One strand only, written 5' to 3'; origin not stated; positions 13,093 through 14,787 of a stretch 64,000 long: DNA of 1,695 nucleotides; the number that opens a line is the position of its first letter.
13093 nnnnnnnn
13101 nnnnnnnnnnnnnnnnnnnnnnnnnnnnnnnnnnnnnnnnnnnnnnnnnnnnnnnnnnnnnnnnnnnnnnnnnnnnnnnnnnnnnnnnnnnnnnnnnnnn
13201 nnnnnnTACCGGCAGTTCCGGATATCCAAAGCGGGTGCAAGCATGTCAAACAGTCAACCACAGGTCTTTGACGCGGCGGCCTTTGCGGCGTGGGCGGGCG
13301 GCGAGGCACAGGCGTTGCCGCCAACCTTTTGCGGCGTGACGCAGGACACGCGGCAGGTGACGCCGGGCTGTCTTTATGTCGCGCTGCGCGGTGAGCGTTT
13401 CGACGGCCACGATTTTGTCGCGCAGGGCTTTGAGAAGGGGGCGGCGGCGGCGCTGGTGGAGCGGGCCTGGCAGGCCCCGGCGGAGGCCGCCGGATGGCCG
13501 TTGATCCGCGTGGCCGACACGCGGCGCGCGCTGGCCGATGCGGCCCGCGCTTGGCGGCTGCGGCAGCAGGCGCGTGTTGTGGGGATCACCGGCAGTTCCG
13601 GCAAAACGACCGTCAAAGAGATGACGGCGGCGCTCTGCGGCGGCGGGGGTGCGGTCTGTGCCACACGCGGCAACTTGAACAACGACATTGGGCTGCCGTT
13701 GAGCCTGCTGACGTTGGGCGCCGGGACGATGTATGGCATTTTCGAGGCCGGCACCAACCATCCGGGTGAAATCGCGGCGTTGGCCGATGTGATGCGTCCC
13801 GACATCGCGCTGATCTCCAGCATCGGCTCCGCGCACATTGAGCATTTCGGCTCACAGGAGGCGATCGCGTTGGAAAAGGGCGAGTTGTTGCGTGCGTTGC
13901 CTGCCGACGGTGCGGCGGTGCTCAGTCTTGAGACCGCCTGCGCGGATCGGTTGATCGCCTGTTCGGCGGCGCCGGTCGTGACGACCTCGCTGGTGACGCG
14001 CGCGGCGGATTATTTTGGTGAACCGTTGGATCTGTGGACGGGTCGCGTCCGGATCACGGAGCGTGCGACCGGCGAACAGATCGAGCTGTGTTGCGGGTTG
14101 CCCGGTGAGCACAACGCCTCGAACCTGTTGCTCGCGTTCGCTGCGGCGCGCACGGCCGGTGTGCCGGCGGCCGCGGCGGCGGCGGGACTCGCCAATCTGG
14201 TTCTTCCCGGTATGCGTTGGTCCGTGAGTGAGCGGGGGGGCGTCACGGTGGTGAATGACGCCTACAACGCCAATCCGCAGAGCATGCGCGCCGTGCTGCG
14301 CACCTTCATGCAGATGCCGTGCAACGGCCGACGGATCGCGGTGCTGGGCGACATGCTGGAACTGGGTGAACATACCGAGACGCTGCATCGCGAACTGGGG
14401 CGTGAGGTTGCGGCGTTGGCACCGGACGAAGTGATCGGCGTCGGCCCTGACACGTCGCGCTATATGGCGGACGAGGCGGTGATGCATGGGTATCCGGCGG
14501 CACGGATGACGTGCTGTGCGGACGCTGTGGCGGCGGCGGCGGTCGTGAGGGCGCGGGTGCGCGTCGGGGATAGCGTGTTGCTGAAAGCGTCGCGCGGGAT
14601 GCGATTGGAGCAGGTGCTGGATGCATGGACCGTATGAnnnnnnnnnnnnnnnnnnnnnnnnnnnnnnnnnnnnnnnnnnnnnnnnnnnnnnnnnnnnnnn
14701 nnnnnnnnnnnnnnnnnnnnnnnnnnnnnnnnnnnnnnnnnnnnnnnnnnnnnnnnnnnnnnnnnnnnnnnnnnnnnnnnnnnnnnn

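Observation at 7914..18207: Atypical dcw cluster: no mraY between murF and murD, and a LysM lipoprotein translationally coupled between murD and ftsW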

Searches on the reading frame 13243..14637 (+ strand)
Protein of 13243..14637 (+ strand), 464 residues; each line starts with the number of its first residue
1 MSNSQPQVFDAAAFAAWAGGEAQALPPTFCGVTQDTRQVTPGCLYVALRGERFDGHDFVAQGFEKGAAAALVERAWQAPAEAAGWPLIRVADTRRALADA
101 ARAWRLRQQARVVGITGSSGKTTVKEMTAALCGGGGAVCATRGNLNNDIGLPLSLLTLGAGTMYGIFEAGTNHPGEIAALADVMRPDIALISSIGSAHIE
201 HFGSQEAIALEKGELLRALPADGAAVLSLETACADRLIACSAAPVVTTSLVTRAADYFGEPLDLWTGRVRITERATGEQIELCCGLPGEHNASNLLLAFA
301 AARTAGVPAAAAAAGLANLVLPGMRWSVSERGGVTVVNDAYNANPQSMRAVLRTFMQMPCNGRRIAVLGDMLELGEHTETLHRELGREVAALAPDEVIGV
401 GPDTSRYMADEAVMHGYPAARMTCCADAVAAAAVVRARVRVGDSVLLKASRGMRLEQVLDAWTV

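Call 3: search_protein_families(library=pfam, proteins=[window:13243-14637:+])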
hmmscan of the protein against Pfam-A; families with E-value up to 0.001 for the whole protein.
window:13243-14637:+ (464 aa): 3 families
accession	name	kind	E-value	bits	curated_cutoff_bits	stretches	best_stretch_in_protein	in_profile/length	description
PF08245.18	Mur_ligase_M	-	2.6e-37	129.2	24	1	115-302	1-200/200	Mur ligase middle domain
PF02875.26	Mur_ligase_C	-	9.4e-21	75.4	28.4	1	327-451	4-127/127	Mur ligase, glutamate ligase domain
PF01225.30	Mur_ligase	-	2.8e-11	44.1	21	1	31-104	4-94/95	Mur ligase family, catalytic domain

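Call 6: search_protein_families(library=ncbifam, proteins=[window:13243-14637:+])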
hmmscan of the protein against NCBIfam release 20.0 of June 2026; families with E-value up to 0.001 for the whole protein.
window:13243-14637:+ (464 aa): 21 families
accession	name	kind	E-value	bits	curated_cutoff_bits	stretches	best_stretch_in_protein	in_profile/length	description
TIGR01143.1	murF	subfamily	1.2e-122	409.9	288.6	1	35-461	2-417/418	UDP-N-acetylmuramoyl-tripeptide--D-alanyl-D-alanine ligase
NF008896.0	PRK11929.1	equivalog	5.6e-114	381.9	1023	1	30-462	528-956/965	bifunctional UDP-N-acetylmuramoyl-L-alanyl-D-glutamate--2,6-diaminopimelate ligase MurE/UDP-N-acetylmuramoyl-tripeptide--D-alanyl-D-alanine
NF008041.0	PRK10773.1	equivalog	8.2e-87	291.8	551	1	19-461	14-446/453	UDP-N-acetylmuramoyl-tripeptide--D-alanyl-D-alanine ligase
NF010693.0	PRK14093.1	equivalog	3.7e-85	286.4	544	1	14-461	13-463/479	UDP-N-acetylmuramoylalanyl-D-glutamyl-2,6-diaminopimelate--D-alanyl-D-alanine ligase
NF008897.0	PRK11930.1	equivalog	6.1e-55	186.6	804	1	31-459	26-450/822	bifunctional UDP-N-acetylmuramoyl-tripeptide:D-alanyl-D-alanine ligase/alanine racemase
NF001124.0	PRK00139.1-2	equivalog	1.3e-36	126.4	476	1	27-446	26-463/500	UDP-N-acetylmuramoyl-L-alanyl-D-glutamate--2,6-diaminopimelate ligase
TIGR01085.1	murE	subfamily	3.6e-30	105.3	257.3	2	31-134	6-109/472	UDP-N-acetylmuramyl-tripeptide synthetase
NF001126.0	PRK00139.1-4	equivalog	1.4e-29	103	373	2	29-148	23-142/486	UDP-N-acetylmuramoyl-L-alanyl-D-glutamate--2,6-diaminopimelate ligase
NF001123.0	PRK00139.1-1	equivalog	6.3e-22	77.9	586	2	29-147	20-144/493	UDP-N-acetylmuramoyl-L-alanyl-D-glutamate--2,6-diaminopimelate ligase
TIGR01082.1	murC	equivalog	4.3e-16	59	335.1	1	107-366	97-349/449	UDP-N-acetylmuramate--L-alanine ligase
TIGR01087.1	murD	equivalog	1e-14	54.5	211.95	1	95-356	89-339/441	UDP-N-acetylmuramoyl-L-alanine--D-glutamate ligase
NF001129.0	PRK00139.2-3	equivalog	9.9e-13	47.4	762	1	28-132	40-140/517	UDP-N-acetylmuramoyl-L-alanyl-D-glutamate--2,6-diaminopimelate ligase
NF001130.0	PRK00139.2-4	equivalog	1.7e-12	46.9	715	2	28-130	30-129/516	UDP-N-acetylmuramoyl-L-alanyl-D-glutamate--2,6-diaminopimelate ligase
TIGR01081.1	mpl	equivalog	3.8e-11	42.7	388.7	1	109-449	101-432/448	UDP-N-acetylmuramate:L-alanyl-gamma-D-glutamyl-meso-diaminopimelate ligase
NF010628.0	PRK14022.1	equivalog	6.3e-10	38.4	536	1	29-130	35-131/483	UDP-N-acetylmuramoyl-L-alanyl-D-glutamate--L-lysine ligase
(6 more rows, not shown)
